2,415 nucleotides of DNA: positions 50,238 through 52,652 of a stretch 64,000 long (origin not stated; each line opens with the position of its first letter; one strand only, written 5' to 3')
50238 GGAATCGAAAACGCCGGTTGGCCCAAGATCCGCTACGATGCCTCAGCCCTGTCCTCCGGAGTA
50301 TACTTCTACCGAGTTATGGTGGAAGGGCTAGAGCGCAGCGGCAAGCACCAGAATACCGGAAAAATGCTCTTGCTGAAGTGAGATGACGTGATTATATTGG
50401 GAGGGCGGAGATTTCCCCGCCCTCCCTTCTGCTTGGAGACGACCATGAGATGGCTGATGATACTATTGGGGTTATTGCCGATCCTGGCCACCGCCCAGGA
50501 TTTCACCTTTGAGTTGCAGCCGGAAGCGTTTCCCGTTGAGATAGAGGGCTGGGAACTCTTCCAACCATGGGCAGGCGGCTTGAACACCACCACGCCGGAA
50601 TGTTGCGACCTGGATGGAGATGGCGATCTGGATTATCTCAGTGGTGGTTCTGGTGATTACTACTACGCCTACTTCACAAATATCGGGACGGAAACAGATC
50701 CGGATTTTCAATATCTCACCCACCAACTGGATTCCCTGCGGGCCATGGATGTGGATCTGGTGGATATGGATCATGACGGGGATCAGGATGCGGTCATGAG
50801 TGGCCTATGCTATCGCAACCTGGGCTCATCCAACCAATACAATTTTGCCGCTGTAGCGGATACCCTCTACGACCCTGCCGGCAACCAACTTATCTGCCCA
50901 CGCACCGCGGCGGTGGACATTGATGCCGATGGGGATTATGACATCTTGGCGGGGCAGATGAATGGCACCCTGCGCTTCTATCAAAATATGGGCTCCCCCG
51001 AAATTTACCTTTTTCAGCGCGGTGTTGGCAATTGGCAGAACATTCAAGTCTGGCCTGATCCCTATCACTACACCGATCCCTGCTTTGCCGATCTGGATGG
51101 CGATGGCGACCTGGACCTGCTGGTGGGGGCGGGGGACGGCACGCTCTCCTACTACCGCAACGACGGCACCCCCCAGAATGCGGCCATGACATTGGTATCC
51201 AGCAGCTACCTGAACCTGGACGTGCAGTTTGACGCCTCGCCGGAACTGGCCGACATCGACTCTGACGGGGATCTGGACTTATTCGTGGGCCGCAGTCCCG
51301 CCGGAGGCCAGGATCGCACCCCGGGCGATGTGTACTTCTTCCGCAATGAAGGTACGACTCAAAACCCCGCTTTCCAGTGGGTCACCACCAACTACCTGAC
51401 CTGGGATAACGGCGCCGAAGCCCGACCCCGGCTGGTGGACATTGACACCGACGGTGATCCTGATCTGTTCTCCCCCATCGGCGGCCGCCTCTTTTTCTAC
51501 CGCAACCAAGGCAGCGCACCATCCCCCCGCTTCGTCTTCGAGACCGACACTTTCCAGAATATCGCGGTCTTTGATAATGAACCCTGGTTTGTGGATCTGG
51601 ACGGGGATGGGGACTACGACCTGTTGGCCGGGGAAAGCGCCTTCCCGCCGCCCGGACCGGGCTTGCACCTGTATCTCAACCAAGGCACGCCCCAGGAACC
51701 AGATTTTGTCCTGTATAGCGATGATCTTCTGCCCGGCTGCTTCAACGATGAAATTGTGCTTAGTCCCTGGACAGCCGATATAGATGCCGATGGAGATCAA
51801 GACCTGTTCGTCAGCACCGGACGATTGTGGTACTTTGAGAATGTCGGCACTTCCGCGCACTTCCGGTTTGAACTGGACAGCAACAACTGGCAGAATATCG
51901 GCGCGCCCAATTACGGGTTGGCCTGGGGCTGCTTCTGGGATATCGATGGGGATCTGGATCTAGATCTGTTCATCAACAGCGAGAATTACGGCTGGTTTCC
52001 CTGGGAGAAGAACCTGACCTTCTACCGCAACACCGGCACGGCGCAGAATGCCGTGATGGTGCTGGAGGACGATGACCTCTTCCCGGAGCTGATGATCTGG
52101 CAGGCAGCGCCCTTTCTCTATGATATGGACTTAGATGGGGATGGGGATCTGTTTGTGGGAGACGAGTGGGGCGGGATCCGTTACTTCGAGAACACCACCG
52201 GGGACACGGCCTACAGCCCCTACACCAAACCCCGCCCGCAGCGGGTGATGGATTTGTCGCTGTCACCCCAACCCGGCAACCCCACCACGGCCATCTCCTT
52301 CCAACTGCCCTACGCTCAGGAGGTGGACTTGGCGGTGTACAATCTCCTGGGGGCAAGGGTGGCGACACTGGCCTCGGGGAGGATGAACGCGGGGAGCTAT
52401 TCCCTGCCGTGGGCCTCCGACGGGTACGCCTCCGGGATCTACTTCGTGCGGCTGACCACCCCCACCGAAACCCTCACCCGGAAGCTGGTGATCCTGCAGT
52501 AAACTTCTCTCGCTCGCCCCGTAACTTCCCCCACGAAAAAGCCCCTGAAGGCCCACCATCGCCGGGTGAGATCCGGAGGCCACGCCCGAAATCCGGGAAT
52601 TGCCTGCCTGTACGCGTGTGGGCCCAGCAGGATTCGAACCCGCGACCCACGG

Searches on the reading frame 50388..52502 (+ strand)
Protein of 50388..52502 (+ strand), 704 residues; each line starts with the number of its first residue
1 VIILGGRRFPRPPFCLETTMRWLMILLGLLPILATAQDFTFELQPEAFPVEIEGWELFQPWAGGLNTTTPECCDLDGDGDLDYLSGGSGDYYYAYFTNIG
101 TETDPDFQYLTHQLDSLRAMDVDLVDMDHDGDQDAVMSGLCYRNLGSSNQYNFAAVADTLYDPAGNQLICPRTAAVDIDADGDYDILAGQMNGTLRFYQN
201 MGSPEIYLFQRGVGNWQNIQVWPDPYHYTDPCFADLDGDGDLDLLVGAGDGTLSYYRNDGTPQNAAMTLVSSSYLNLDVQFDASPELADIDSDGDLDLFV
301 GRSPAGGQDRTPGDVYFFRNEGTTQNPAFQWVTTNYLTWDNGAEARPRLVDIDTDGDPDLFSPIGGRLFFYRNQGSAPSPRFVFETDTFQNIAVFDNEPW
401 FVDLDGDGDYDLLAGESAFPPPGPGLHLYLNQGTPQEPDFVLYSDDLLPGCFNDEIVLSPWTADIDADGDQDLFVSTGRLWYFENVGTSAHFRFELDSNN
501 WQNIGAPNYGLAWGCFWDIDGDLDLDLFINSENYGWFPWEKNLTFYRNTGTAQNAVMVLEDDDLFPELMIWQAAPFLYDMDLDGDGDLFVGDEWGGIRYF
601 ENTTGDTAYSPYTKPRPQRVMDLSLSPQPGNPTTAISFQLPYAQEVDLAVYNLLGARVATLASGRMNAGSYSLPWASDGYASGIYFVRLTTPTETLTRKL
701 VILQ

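Call 9: search_protein_families(library=pfam, proteins=[window:50388-52502:+], max_evalue=0.001)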
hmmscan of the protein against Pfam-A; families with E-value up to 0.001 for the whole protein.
window:50388-52502:+ (704 aa): 4 families
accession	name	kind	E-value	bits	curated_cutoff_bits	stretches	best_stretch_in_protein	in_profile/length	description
PF13517.12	FG-GAP_3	-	2.8e-34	117.9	26.9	6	235-300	1-61/61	FG-GAP-like repeat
PF01839.29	FG-GAP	-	1.6e-10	41.1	22.1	1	231-255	5-27/37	FG-GAP repeat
PF14783.12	BBS2_Mid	-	3.3e-05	24.4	27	0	232-260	3-31/108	Ciliary BBSome complex subunit 2, middle region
PF18962.6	Por_Secre_tail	-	9.8e-05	23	27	1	627-702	3-75/75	Secretion system C-terminal sorting domain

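Call 14: find_related_loci(query=window:50388-52502:+, collection=genome_contigs, flank=10000)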
Query window:50388-52502:+ (704 aa) in genome_contigs; peptide patterns used: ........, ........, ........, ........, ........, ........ (x = any residue, [..] = any of these).
27 stretches matched a pattern; 1 encode a relative of the query (tblastn E <= 1e-3); 1 distinct loci.
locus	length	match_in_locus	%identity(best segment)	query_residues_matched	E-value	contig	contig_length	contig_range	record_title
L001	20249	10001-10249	25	627-704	4e-8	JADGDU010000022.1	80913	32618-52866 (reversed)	MAG: Candidatus Krumholzibacteriia bacterium isolate BB18 NODE_22_length_80913_cov_5.768705, whole genome shotgun sequen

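Call 27: find_homologous_proteins(query=window:50388-52502:+, max_evalue=1e-10)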
Query window:50388-52502:+ (704 aa): 3821 proteins with E <= 1e-10 among 8000 candidates; the best 120 are listed.
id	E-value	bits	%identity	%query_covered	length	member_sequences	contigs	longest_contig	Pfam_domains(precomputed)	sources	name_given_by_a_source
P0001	0.0e+0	1603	100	97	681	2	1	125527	PF01839.30,PF13517.13,PF18962.8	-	-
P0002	5.4e-278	943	62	95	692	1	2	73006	PF01839.30,PF13517.13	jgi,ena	-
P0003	5.1e-262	890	59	97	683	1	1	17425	PF01839.30,PF13517.13,PF18962.8,PF14783.13,PF13860.13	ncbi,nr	ncbi:MAG: FG-GAP-like repeat-containing protein [bacterium]|nr:FG-GAP-like repeat-containing protein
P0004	8.9e-243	826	56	97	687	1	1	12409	PF01839.30,PF13517.13,PF18962.8,PF14783.13,PF13860.13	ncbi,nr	ncbi:MAG: FG-GAP-like repeat-containing protein [bacterium]|nr:FG-GAP-like repeat-containing protein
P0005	2.9e-242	825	55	97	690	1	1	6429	PF13517.13,PF18962.8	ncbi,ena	-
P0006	6.7e-241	820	55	97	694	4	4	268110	PF01839.30,PF13517.13,PF18962.8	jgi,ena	-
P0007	2.1e-240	819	56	97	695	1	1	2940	PF01839.30,PF13517.13,PF18962.8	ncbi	-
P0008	1.1e-239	816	56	97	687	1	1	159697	PF01839.30,PF13517.13,PF18962.8,PF14783.13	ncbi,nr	ncbi:MAG: FG-GAP-like repeat-containing protein [bacterium]|nr:FG-GAP-like repeat-containing protein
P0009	1.0e-232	793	55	97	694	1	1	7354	PF13517.13,PF18962.8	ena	-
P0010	8.6e-227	774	53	97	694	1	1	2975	PF01839.30,PF13517.13,PF18962.8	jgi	-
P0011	5.5e-225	768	53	95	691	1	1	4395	PF01839.30,PF12256.15,PF13517.13,PF18962.8,PF14783.13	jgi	jgi:large repetitive protein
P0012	1.3e-223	763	54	95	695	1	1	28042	PF01839.30,PF13517.13,PF18962.8,PF14783.13,PF13860.13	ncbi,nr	ncbi:MAG: FG-GAP-like repeat-containing protein [bacterium]|nr:FG-GAP-like repeat-containing protein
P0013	1.2e-218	747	53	96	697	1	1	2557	PF01839.30,PF13517.13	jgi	jgi:hypothetical protein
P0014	2.0e-218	746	52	97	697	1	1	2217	PF01839.30,PF12256.15,PF13517.13,PF18962.8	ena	-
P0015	2.7e-217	742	51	97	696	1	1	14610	PF01839.30,PF16743.11,PF13517.13,PF18962.8,PF14783.13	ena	-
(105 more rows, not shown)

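Call 28: find_encoding_contigs(protein=P0001, flank=10000, max_places=4)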
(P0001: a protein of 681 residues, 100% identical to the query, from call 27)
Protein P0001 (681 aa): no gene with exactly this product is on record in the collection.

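Call 29: find_encoding_contigs(protein=P0002, flank=10000, max_places=4)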
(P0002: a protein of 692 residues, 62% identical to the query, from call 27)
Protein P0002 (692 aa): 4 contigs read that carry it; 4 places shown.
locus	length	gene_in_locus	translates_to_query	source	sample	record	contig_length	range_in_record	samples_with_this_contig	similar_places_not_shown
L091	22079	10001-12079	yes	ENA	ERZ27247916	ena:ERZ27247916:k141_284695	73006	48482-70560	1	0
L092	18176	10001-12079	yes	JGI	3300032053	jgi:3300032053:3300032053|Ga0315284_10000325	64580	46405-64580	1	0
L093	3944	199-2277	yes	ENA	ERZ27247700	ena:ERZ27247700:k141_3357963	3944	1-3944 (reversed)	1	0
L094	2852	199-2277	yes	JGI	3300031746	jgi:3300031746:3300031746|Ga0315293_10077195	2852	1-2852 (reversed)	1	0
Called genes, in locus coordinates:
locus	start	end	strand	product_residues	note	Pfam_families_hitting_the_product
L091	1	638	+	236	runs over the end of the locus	PF08032:SpoU_sub_bind (weak), PF00588:SpoU_methylase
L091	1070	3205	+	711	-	PF13625:Helicase_C_3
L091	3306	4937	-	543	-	PF01344:Kelch_1 (faint), PF07646:Kelch_2 (faint), PF18962:Por_Secre_tail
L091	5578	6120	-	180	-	PF02915:Rubrerythrin, PF09537:DUF2383 (faint)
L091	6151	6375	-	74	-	PF01106:NifU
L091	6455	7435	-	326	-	PF00478:IMPDH (faint), PF03060:NMO, PF01070:FMN_dh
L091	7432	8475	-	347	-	PF00389:2-Hacid_dh, PF02826:2-Hacid_dh_C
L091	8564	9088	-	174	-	PF00578:AhpC-TSA, PF08534:Redoxin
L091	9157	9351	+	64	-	-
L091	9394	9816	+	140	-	PF00210:Ferritin, PF02915:Rubrerythrin, PF03232:COQ7 (faint)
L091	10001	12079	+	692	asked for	PF01839:FG-GAP (faint), PF13517:FG-GAP_3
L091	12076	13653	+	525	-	PF18962:Por_Secre_tail (weak)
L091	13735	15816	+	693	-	PF01839:FG-GAP (faint), PF13517:FG-GAP_3, PF18962:Por_Secre_tail (weak)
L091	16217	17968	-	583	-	PF01019:G_glu_transpept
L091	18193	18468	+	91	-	PF01019:G_glu_transpept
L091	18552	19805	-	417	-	PF18962:Por_Secre_tail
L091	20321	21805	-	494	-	-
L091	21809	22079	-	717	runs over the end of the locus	PF02384:N6_Mtase, PF05175:MTS (faint), PF07669:Eco57I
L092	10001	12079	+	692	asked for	PF01839:FG-GAP (faint), PF13517:FG-GAP_3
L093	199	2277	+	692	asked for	PF01839:FG-GAP (faint), PF13517:FG-GAP_3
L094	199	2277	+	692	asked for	PF01839:FG-GAP (faint), PF13517:FG-GAP_3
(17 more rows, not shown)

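Call 47: search_protein_families(library=ncbifam, proteins=[window:50388-52502:+], max_evalue=0.01)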
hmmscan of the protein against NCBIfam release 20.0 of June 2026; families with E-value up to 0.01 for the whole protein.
window:50388-52502:+ (704 aa): 4 families
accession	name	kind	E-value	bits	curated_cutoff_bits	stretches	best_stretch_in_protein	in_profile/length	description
TIGR04183.1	Por_Secre_tail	domain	2.4e-09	37.1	23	1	631-702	4-71/72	T9SS type A sorting domain-containing protein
NF000157.1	fusid_est_FusH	equivalog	2.5e-07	29.7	999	1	153-362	243-440/520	fusidic acid esterase FusH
NF052323.1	T9SSA_dep_M6i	equivalog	0.0013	16.8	600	0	627-692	962-1027/1043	T9SS-dependent M6-like inactivated metalloprotease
NF052363.1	FimG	equivalog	0.0018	18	220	0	246-278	89-120/166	type 1 fimbrial minor subunit FimG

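Call 49: list_cluster_members(proteins=[P0001, P0121])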
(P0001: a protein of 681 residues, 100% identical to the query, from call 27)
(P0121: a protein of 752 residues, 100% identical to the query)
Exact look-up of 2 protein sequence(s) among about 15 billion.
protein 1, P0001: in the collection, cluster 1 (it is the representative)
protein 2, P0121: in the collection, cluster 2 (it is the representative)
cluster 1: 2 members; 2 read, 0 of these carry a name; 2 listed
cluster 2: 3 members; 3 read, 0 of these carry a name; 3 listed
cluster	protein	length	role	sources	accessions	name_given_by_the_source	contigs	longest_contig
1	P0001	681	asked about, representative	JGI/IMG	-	-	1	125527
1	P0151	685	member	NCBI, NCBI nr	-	-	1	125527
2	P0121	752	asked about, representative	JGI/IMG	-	-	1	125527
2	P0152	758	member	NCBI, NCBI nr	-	-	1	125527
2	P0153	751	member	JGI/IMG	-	-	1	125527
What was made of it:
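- The same contig is held by two sources, JGI/IMG and NCBI (call 49), though this may be a single assembly.
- Tried and rejected: Cluster listing shows only alternative calls on the same hidden 125,527-bp contig (call 49).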
